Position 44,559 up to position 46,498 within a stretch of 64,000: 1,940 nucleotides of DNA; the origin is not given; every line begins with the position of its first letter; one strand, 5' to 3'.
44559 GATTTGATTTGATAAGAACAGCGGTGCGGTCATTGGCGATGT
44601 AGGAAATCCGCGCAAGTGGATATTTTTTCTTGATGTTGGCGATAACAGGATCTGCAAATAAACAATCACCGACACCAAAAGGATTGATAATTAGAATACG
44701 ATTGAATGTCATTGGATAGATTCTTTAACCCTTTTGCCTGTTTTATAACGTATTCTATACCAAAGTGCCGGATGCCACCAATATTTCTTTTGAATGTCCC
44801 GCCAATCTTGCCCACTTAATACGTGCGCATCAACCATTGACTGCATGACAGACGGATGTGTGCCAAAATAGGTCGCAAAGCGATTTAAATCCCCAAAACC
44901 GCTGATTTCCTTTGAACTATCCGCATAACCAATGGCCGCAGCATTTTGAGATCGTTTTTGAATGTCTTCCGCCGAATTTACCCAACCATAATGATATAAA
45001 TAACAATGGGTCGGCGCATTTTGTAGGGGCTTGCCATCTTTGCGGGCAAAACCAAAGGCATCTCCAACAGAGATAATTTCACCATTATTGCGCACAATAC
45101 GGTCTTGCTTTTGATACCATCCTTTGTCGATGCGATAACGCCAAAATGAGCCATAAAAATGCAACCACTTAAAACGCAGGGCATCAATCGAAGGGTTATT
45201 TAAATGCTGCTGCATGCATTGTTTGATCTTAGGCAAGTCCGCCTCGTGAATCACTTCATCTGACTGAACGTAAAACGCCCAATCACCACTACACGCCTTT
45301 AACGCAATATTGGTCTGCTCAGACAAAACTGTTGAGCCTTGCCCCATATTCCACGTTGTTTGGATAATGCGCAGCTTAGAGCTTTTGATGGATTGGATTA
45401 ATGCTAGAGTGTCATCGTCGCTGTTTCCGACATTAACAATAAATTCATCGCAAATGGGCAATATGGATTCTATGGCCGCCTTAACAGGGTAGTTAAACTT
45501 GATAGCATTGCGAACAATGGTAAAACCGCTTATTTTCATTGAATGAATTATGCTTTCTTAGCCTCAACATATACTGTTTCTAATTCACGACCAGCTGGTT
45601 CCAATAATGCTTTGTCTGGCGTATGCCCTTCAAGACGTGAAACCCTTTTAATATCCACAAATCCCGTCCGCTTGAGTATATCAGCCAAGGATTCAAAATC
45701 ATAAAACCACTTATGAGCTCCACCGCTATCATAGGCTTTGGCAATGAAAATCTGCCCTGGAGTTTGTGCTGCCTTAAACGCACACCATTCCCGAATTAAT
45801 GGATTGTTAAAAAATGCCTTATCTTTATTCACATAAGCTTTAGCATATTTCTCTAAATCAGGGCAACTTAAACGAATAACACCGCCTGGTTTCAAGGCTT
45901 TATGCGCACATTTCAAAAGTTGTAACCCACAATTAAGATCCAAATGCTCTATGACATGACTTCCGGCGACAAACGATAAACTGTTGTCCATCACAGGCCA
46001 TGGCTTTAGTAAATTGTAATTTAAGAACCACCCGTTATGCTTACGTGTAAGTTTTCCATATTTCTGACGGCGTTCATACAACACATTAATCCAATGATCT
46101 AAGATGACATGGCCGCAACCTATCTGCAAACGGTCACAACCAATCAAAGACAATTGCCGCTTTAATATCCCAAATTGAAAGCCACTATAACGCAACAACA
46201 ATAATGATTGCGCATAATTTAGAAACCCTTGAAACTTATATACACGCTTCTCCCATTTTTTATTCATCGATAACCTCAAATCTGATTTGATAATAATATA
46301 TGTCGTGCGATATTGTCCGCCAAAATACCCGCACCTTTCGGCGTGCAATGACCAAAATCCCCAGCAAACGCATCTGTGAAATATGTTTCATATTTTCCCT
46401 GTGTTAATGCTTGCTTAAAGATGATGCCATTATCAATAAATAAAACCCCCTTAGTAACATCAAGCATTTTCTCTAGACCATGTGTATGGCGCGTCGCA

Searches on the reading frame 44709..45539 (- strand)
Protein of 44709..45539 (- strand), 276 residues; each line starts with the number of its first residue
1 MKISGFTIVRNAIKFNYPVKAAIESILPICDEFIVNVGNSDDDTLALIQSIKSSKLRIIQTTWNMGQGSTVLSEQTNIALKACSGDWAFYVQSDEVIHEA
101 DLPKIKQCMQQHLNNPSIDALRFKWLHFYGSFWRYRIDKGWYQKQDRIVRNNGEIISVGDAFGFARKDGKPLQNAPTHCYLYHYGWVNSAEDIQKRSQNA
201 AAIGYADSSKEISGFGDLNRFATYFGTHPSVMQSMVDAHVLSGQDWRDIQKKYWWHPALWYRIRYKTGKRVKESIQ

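Call 12: search_protein_families(library=pfam, proteins=[window:44709-45539:-])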
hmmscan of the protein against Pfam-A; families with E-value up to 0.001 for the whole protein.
window:44709-45539:- (276 aa): 1 family
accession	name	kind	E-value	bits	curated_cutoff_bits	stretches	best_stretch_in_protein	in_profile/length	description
PF00535.33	Glycos_transf_2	-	1.3e-06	28.9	23.3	1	21-136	15-130/168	Glycosyl transferase family 2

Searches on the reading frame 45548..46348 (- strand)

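Call 12: search_protein_families(library=pfam, proteins=[window:45548-46348:-])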
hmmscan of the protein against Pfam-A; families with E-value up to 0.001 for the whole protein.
window:45548-46348:- (266 aa): 1 family
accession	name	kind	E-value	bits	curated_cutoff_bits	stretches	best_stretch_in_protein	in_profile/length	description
PF13489.12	Methyltransf_23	-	0.00016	21.8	27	1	123-232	81-161/164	Methyltransferase domain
